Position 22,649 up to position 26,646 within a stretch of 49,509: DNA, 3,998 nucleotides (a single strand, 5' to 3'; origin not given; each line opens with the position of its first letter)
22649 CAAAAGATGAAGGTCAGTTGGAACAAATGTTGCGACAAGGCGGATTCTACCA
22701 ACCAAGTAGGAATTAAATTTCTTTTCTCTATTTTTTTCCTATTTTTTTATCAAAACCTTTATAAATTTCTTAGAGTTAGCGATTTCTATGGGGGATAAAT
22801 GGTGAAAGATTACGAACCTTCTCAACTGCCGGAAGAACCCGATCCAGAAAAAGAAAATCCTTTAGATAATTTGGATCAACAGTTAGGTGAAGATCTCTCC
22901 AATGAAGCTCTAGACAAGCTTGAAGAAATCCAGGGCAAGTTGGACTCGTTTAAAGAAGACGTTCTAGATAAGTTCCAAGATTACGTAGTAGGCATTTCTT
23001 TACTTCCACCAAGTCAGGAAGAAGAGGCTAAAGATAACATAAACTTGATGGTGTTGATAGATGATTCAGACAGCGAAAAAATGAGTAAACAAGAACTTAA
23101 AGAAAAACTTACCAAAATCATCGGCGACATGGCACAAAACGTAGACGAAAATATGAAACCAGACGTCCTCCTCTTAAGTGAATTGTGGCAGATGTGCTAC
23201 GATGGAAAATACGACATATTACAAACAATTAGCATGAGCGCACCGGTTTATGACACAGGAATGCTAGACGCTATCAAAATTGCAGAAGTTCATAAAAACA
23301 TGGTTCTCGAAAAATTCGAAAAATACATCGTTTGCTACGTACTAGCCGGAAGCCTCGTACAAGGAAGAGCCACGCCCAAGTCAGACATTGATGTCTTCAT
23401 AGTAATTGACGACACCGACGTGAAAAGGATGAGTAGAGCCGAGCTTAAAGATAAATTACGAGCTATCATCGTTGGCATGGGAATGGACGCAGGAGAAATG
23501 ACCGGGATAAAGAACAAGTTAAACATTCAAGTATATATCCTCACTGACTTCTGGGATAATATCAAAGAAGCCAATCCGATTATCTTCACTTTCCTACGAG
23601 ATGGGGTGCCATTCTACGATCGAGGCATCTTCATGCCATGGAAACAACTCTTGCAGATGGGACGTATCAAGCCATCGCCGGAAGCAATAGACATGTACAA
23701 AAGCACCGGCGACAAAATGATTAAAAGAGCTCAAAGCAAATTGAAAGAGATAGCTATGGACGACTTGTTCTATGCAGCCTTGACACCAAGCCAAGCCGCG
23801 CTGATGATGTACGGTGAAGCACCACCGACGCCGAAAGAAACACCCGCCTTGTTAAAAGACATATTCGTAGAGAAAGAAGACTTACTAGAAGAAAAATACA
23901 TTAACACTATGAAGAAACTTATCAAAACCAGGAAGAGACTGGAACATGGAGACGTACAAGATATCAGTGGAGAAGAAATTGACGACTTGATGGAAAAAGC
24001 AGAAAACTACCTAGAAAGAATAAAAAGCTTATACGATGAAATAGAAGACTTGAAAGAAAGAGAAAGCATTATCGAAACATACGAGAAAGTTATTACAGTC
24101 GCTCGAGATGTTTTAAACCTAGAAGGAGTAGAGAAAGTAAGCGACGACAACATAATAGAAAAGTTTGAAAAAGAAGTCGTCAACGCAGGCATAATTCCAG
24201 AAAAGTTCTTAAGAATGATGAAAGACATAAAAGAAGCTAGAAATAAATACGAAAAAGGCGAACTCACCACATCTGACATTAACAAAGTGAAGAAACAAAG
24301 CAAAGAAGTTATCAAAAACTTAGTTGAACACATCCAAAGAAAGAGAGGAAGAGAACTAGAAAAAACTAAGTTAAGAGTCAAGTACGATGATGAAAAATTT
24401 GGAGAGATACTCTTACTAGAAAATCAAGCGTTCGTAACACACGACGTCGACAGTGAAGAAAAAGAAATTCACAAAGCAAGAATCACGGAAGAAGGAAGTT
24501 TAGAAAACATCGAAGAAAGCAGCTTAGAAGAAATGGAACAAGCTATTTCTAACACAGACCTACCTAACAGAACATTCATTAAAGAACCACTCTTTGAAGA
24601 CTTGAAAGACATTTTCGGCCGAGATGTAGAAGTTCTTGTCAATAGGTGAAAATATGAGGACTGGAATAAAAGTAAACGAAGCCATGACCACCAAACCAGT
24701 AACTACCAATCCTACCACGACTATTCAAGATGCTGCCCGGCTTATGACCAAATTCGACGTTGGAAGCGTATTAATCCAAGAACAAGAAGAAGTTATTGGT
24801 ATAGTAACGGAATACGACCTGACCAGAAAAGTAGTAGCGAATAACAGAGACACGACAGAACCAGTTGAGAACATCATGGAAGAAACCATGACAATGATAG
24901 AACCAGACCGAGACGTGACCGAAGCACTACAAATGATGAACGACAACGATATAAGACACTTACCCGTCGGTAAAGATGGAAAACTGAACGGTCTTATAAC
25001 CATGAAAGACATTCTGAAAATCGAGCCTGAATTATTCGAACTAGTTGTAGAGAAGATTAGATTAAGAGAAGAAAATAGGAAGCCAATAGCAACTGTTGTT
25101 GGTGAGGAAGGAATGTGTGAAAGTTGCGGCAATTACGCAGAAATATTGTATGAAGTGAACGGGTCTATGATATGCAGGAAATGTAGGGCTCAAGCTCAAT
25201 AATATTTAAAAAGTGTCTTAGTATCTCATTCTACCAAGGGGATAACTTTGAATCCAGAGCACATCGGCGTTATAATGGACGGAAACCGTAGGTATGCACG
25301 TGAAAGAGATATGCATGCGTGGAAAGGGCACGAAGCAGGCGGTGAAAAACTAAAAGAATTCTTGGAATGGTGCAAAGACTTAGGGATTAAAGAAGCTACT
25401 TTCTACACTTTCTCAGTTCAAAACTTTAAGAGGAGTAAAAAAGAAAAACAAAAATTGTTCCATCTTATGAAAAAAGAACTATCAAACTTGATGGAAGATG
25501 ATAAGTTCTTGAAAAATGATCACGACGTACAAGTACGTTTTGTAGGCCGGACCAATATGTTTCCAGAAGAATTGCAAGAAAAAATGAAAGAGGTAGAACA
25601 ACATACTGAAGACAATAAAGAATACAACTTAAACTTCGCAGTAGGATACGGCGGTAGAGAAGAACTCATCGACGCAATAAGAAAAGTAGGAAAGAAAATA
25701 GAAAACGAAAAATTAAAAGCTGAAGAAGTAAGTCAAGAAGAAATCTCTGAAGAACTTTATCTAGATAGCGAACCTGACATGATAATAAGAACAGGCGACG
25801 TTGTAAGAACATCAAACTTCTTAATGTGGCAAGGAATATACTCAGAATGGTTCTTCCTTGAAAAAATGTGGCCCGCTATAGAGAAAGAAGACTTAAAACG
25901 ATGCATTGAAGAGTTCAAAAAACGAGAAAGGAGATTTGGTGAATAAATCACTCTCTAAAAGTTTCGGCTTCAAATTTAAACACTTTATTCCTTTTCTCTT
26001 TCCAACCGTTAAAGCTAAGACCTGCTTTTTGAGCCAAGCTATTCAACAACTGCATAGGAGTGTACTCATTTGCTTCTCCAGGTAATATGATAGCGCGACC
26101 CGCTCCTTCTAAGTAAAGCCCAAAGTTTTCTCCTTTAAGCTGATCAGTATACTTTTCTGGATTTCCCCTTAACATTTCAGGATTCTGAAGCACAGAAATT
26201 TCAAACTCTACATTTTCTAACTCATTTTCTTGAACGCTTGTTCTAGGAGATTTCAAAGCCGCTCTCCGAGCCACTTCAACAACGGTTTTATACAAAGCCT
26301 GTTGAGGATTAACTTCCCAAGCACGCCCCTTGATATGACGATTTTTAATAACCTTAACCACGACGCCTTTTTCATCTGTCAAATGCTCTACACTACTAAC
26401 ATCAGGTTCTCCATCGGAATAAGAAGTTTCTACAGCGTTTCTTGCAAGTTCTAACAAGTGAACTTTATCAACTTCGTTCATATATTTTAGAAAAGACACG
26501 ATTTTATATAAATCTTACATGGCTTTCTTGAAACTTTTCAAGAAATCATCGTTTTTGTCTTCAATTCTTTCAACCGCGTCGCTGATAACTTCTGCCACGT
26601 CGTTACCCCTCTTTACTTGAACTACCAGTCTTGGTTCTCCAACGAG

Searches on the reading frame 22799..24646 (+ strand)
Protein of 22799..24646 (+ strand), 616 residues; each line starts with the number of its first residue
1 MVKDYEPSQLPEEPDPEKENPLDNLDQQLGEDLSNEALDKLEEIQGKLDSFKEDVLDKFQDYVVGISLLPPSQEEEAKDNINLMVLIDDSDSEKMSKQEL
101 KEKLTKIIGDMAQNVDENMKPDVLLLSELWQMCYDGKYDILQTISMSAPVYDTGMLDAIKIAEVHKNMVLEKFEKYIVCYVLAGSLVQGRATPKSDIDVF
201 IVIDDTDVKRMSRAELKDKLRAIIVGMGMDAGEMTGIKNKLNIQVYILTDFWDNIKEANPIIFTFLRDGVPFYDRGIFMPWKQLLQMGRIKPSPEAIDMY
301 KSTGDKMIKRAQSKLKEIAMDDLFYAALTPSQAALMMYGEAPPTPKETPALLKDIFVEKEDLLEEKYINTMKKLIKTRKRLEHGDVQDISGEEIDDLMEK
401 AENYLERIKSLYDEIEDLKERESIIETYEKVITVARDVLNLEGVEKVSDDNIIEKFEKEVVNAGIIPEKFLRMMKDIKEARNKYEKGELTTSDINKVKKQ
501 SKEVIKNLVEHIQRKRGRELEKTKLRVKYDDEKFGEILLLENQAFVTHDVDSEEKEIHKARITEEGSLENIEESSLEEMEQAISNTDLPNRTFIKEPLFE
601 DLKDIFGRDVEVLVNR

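Call 18: search_protein_families(library=pfam, proteins=[window:22799-24646:+], max_evalue=0.001)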
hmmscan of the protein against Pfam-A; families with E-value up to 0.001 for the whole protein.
window:22799-24646:+ (616 aa): 2 families
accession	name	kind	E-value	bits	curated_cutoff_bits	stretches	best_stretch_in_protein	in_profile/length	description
PF01909.29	NTP_transf_2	-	1.4e-05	25.8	21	1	171-219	10-60/93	Nucleotidyltransferase domain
PF18765.7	Polbeta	-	2e-05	25.1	26.9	1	173-227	7-62/93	Polymerase beta, Nucleotidyltransferase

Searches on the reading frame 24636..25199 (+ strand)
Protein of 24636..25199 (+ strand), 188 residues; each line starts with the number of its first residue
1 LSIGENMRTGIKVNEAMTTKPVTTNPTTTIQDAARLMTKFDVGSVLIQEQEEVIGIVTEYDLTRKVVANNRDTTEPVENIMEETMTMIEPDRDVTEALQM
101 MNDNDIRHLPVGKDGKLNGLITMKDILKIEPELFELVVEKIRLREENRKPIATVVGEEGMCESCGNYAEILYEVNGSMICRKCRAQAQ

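Call 18: search_protein_families(library=pfam, proteins=[window:24636-25199:+], max_evalue=0.001)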
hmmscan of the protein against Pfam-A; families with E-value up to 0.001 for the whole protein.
window:24636-25199:+ (188 aa): 1 family
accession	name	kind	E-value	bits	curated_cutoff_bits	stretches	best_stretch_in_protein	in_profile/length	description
PF00571.33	CBS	-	8.2e-25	87.3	24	2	13-66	1-55/57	CBS domain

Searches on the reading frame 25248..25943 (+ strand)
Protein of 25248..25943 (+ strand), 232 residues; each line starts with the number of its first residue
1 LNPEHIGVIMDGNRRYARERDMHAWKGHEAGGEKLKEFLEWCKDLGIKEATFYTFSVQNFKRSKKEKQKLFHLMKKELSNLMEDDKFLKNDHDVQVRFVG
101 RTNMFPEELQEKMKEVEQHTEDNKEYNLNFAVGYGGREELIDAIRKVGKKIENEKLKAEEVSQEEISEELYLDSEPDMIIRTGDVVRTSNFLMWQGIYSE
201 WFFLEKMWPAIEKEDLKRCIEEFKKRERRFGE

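Call 18: search_protein_families(library=pfam, proteins=[window:25248-25943:+], max_evalue=0.001)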
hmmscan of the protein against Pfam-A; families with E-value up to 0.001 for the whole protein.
window:25248-25943:+ (232 aa): 1 family
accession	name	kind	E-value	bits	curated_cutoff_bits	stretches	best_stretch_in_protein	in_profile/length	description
PF01255.24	Prenyltransf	-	1.8e-71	240.6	27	1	9-231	1-219/219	Putative undecaprenyl diphosphate synthase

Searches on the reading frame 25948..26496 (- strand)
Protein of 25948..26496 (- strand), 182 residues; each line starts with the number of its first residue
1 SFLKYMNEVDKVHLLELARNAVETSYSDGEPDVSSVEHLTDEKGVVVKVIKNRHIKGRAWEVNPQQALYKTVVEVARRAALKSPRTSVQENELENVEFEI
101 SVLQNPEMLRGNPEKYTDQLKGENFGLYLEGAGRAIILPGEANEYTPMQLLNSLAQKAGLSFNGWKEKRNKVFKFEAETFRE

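Call 18: search_protein_families(library=pfam, proteins=[window:25948-26496:-], max_evalue=0.001)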
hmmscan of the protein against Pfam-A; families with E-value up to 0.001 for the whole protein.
window:25948-26496:- (182 aa): 1 family
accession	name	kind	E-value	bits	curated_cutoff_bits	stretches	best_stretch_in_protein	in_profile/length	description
PF01871.22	AMMECR1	-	4.3e-22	78.8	25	1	15-180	1-168/168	AMMECR1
